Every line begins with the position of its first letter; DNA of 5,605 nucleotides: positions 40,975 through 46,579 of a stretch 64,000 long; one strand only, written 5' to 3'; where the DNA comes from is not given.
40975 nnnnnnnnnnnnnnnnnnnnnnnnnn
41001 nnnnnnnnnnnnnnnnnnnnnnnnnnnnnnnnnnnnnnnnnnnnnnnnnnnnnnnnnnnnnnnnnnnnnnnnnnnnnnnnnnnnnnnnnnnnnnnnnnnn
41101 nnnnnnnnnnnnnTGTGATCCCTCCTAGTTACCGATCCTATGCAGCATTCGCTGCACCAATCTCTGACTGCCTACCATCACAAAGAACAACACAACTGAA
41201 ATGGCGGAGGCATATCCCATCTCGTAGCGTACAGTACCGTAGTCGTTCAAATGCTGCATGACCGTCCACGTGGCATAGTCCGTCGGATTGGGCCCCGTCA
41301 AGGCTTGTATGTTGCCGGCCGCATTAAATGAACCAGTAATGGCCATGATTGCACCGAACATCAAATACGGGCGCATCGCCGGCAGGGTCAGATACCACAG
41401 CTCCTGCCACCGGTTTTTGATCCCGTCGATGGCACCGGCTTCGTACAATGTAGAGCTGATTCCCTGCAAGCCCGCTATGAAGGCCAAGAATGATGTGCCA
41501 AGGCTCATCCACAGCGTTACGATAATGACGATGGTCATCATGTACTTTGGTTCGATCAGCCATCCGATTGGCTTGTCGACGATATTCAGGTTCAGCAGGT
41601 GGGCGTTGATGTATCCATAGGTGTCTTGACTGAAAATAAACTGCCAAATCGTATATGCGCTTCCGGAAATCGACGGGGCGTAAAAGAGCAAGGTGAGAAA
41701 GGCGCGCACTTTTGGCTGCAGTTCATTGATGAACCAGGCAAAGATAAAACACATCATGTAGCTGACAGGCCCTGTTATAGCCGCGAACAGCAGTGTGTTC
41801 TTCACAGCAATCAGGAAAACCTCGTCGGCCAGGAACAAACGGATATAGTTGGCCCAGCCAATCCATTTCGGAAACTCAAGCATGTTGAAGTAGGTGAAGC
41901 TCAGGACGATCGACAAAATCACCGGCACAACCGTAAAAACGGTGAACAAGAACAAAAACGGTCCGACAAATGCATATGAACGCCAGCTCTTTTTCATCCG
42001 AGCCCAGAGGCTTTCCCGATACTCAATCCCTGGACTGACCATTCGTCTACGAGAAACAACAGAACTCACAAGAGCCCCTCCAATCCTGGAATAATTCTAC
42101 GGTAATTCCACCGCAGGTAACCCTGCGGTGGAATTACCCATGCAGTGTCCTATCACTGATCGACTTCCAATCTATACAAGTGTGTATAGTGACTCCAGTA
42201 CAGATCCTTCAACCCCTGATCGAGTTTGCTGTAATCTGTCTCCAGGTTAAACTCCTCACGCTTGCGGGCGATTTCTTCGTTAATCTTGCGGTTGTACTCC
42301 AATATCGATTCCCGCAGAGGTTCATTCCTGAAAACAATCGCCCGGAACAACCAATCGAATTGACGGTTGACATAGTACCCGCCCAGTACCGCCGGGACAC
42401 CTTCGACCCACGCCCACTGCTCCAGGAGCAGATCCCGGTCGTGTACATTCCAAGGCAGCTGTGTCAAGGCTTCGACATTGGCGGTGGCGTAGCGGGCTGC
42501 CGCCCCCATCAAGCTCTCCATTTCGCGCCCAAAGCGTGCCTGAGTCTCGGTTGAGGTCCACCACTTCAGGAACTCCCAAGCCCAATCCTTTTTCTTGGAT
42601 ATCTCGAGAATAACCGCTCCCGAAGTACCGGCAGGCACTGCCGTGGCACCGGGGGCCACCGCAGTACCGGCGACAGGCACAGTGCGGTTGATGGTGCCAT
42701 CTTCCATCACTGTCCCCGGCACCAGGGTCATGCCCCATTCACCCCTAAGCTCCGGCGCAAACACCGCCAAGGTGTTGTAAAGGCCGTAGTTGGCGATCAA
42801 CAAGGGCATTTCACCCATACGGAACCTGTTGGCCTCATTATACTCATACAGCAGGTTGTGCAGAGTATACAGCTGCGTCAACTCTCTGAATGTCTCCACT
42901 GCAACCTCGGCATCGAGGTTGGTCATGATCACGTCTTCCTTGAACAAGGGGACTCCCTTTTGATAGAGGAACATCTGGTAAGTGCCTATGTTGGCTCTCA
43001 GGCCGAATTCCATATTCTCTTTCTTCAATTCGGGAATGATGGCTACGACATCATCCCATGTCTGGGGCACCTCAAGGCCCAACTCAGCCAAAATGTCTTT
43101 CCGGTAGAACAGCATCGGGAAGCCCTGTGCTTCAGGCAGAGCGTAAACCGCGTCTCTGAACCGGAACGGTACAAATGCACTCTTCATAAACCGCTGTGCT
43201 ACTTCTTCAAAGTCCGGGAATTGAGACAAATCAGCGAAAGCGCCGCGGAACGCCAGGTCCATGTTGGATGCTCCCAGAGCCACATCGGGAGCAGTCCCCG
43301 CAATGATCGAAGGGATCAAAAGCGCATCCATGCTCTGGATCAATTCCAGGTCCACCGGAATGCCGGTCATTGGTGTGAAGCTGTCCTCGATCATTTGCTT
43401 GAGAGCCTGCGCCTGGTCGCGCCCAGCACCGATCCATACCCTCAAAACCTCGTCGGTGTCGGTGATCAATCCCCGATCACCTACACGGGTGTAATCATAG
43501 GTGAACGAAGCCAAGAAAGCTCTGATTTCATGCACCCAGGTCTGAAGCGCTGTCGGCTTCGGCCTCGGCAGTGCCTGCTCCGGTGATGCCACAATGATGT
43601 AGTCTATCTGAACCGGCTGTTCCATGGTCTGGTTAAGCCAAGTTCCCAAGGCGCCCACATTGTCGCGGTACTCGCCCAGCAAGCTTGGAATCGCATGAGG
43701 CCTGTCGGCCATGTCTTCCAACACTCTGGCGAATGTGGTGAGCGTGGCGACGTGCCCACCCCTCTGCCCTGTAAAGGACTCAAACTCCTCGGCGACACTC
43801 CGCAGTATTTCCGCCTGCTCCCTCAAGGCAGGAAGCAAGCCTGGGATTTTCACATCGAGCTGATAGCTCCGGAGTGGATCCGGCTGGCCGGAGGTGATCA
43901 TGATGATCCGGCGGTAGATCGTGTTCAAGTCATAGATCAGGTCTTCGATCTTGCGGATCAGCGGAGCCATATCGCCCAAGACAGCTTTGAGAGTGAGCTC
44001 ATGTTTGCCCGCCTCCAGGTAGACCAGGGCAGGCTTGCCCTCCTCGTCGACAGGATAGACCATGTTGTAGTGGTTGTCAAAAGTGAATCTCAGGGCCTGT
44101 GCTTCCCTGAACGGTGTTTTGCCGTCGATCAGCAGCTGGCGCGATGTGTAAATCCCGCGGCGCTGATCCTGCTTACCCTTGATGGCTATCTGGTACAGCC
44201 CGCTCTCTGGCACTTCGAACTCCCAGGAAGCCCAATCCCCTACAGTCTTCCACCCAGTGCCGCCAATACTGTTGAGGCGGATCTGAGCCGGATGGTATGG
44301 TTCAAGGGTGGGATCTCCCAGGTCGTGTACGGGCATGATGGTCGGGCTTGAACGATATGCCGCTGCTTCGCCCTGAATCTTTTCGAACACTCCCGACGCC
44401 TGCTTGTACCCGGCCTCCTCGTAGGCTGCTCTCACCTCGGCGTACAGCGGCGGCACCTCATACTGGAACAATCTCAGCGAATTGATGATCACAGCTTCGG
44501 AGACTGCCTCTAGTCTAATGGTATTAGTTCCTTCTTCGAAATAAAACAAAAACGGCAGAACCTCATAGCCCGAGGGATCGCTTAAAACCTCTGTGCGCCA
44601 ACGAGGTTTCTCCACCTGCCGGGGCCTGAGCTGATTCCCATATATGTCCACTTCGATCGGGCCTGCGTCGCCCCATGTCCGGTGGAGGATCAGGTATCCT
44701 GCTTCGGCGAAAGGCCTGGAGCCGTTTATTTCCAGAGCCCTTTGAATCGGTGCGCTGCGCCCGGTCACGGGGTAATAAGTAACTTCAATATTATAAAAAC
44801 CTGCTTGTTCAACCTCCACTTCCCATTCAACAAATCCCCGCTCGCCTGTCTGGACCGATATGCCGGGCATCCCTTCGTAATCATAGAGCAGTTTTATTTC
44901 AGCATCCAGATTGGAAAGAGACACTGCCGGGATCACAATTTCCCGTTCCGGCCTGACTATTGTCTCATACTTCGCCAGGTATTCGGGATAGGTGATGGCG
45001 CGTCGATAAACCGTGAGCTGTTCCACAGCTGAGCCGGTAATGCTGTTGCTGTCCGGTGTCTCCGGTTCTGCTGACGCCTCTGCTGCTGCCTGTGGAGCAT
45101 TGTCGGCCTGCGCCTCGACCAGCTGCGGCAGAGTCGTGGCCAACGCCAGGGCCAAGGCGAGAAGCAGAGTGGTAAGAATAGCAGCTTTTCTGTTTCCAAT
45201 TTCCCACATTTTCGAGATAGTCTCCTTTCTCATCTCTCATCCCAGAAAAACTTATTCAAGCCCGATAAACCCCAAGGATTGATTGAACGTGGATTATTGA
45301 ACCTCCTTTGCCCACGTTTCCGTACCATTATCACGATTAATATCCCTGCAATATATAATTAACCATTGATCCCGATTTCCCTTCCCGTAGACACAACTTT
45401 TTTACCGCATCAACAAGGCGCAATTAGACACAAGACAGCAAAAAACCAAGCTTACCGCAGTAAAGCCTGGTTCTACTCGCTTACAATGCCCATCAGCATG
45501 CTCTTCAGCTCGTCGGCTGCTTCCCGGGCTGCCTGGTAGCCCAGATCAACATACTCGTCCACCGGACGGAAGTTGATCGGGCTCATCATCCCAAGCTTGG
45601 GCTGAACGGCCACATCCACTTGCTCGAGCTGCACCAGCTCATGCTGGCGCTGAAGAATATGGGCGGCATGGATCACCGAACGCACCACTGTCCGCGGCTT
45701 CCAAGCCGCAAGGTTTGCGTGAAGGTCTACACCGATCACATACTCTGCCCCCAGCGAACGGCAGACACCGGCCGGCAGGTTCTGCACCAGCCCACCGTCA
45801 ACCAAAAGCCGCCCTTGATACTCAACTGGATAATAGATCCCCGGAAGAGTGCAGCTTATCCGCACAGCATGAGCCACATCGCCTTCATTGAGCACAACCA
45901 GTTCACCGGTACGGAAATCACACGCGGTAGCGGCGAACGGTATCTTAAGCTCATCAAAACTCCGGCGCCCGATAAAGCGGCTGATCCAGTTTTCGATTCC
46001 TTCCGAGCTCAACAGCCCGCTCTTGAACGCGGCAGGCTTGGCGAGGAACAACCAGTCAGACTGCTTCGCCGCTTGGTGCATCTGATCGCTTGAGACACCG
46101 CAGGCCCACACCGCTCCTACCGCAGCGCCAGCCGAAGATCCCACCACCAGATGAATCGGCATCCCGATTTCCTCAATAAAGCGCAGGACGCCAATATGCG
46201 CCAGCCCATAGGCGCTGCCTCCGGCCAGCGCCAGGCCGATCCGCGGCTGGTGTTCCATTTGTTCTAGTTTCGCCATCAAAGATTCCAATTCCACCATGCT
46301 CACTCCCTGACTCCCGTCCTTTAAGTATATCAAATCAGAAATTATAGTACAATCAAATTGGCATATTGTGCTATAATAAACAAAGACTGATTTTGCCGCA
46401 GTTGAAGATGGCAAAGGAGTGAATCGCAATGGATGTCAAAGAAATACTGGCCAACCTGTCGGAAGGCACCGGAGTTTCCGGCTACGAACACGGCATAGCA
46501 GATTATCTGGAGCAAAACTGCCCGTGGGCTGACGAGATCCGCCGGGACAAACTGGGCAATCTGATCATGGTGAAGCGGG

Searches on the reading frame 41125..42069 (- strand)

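Call 53: search_protein_families(library=pfam, proteins=[window:41125-42069:-], max_evalue=0.00001)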
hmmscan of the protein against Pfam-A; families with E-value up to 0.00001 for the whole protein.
window:41125-42069:- (314 aa): 1 family
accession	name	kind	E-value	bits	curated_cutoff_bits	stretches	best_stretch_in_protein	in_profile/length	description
PF00528.27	BPD_transp_1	-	6.2e-10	39.5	26.4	1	123-304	22-177/184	Binding-protein-dependent transport system inner membrane component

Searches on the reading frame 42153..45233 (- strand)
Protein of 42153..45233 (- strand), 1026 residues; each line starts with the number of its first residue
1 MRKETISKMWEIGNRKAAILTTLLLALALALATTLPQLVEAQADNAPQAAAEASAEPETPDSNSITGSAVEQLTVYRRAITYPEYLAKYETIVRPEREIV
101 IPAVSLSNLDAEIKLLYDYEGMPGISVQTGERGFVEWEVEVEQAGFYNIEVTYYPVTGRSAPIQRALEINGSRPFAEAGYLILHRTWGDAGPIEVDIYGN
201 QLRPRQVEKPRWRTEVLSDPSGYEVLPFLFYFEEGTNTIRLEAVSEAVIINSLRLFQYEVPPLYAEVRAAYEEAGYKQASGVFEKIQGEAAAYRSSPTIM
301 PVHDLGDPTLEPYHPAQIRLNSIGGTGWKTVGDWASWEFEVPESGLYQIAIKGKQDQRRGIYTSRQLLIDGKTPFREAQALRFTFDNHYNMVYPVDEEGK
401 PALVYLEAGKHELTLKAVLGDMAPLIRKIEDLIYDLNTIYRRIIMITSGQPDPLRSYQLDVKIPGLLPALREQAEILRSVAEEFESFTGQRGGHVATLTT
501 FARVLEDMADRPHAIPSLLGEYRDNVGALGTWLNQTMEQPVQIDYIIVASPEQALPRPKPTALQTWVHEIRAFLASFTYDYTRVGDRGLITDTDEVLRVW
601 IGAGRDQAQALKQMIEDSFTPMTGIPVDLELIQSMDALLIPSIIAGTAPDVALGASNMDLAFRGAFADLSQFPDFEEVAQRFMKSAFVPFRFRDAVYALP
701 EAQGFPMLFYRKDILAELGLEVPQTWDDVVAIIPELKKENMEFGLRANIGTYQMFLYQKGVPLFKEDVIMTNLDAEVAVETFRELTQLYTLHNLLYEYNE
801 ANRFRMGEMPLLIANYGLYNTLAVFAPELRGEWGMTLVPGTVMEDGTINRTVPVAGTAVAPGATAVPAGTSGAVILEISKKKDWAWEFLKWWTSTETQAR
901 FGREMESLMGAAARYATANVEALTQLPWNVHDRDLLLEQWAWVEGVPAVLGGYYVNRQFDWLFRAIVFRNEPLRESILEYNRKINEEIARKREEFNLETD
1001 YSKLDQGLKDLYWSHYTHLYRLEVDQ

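Call 53: search_protein_families(library=pfam, proteins=[window:42153-45233:-], max_evalue=0.00001)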
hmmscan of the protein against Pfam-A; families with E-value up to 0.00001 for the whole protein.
window:42153-45233:- (1026 aa): 2 families
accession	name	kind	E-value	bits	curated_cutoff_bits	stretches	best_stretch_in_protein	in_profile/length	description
PF01547.30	SBP_bac_1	-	4.1e-24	86.6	26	1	608-899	5-307/307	Bacterial extracellular solute-binding protein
PF13416.11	SBP_bac_8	-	2.6e-18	67.2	27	1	619-921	6-272/279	Bacterial extracellular solute-binding protein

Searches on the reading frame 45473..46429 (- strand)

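Call 53: search_protein_families(library=pfam, proteins=[window:45473-46429:-], max_evalue=0.00001)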
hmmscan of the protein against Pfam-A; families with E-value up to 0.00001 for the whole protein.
window:45473-46429:- (318 aa): 1 family
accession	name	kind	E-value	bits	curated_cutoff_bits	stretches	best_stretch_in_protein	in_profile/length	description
PF01734.28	Patatin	-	2.6e-28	100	27.7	1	66-222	1-189/191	Patatin-like phospholipase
